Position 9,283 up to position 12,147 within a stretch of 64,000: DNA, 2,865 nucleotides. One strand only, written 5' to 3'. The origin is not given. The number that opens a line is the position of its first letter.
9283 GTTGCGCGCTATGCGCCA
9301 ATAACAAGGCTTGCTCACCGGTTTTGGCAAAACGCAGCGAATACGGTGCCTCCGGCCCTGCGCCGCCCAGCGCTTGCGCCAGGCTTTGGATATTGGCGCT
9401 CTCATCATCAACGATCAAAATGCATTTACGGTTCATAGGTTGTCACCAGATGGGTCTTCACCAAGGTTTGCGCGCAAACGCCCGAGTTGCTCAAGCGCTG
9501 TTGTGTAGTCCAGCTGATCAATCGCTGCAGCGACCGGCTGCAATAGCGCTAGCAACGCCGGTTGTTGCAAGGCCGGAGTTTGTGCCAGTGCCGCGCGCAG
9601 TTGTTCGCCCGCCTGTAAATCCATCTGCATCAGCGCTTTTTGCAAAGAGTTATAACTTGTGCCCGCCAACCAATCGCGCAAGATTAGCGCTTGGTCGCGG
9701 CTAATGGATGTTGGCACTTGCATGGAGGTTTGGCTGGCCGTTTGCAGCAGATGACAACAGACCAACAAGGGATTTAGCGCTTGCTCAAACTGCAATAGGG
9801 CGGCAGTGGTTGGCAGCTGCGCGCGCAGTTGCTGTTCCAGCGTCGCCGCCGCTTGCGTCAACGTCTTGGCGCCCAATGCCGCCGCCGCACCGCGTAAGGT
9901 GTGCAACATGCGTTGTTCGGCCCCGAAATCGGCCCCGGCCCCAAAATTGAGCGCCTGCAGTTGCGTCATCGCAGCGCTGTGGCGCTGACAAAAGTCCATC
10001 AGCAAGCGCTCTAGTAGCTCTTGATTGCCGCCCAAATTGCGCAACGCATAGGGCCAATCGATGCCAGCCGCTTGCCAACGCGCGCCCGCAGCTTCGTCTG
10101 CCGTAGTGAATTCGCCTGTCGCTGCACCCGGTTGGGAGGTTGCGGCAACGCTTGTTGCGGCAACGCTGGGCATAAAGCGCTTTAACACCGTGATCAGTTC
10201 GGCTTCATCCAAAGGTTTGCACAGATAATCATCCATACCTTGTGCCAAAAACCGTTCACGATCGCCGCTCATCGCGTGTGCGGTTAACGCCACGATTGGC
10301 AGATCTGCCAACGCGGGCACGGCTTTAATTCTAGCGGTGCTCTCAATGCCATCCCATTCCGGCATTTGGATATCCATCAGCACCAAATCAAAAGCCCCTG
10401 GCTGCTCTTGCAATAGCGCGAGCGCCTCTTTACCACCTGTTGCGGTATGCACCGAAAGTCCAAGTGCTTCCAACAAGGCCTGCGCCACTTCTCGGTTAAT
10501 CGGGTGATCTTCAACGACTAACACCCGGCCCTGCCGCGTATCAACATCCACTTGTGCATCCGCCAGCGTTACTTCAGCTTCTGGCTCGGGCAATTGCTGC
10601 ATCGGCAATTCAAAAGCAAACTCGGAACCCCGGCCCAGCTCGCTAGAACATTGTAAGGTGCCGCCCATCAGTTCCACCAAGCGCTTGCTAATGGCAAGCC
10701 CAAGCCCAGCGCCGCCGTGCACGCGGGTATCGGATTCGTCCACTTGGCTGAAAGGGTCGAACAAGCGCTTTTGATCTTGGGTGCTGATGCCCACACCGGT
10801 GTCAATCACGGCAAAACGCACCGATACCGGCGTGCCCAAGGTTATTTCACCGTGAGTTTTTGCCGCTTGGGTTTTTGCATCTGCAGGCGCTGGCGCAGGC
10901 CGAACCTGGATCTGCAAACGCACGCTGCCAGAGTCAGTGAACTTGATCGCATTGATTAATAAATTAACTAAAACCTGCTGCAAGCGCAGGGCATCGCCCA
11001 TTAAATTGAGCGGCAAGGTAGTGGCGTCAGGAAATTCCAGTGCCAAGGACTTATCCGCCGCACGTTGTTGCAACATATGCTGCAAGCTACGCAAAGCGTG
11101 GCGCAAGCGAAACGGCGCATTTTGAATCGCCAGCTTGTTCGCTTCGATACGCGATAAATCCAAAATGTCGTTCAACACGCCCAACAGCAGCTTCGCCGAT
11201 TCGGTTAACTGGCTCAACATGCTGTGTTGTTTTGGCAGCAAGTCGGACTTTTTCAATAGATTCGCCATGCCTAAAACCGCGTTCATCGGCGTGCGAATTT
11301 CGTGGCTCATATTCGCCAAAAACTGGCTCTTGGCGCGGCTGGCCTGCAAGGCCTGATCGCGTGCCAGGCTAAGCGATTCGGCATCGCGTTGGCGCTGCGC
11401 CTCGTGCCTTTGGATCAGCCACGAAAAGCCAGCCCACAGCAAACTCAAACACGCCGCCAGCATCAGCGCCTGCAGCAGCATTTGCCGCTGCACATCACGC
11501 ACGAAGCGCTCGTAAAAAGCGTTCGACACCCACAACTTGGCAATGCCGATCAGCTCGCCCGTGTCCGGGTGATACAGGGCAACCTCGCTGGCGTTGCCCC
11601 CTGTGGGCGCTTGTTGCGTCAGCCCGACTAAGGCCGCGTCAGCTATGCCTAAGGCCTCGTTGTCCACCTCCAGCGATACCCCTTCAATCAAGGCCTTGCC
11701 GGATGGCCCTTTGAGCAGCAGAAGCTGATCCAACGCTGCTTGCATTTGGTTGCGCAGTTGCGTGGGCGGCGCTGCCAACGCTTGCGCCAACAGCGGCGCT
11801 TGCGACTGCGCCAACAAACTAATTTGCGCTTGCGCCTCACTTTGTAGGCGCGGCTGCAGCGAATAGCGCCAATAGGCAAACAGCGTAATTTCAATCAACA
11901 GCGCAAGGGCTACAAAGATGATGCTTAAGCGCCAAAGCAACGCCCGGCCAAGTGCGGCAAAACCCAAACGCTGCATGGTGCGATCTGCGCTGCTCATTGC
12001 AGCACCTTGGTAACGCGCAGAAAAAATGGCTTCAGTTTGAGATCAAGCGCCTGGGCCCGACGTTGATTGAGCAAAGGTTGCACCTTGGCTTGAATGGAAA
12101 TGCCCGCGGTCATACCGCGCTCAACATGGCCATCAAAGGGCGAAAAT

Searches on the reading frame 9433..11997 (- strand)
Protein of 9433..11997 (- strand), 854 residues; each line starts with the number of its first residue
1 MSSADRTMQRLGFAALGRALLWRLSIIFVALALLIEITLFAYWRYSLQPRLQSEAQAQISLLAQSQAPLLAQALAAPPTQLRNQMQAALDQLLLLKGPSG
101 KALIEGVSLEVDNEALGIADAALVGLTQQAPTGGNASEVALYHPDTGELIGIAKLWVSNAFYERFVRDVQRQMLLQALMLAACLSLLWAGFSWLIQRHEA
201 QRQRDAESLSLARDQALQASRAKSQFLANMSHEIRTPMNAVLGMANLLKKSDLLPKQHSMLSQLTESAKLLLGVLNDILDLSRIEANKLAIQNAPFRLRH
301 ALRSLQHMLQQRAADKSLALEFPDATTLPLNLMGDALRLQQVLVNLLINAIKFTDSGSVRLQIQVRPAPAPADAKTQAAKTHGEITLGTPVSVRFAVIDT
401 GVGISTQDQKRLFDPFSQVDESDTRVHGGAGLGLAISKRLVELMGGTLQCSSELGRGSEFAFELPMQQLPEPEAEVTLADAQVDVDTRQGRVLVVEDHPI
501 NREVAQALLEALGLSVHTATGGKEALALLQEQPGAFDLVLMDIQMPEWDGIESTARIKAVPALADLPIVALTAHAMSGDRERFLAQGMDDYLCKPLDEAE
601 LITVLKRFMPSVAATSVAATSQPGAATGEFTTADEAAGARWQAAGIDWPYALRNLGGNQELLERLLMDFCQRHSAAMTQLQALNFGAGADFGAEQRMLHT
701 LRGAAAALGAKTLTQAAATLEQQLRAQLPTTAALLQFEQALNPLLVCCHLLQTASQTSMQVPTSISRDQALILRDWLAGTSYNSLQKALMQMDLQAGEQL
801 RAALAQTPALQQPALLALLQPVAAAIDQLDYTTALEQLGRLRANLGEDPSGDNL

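Call 86: search_protein_families(library=pfam, proteins=[window:9433-11997:-], max_evalue=0.00001)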
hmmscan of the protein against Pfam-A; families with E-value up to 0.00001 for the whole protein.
window:9433-11997:- (854 aa): 4 families
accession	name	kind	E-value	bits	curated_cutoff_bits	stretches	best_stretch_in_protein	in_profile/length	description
PF00072.30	Response_reg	-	1.6e-28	99.5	30.2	1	492-605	1-110/111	Response regulator receiver domain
PF02518.31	HATPase_c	-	6.8e-27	94.5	26.4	1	334-467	1-110/111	Histidine kinase-, DNA gyrase B-, and HSP90-like ATPase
PF00512.31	HisKA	-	9.2e-19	67.7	26.9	1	222-286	1-65/66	His Kinase A (phospho-acceptor) domain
PF01627.28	Hpt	-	4.3e-08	33.7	24.6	1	665-739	2-76/84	Hpt domain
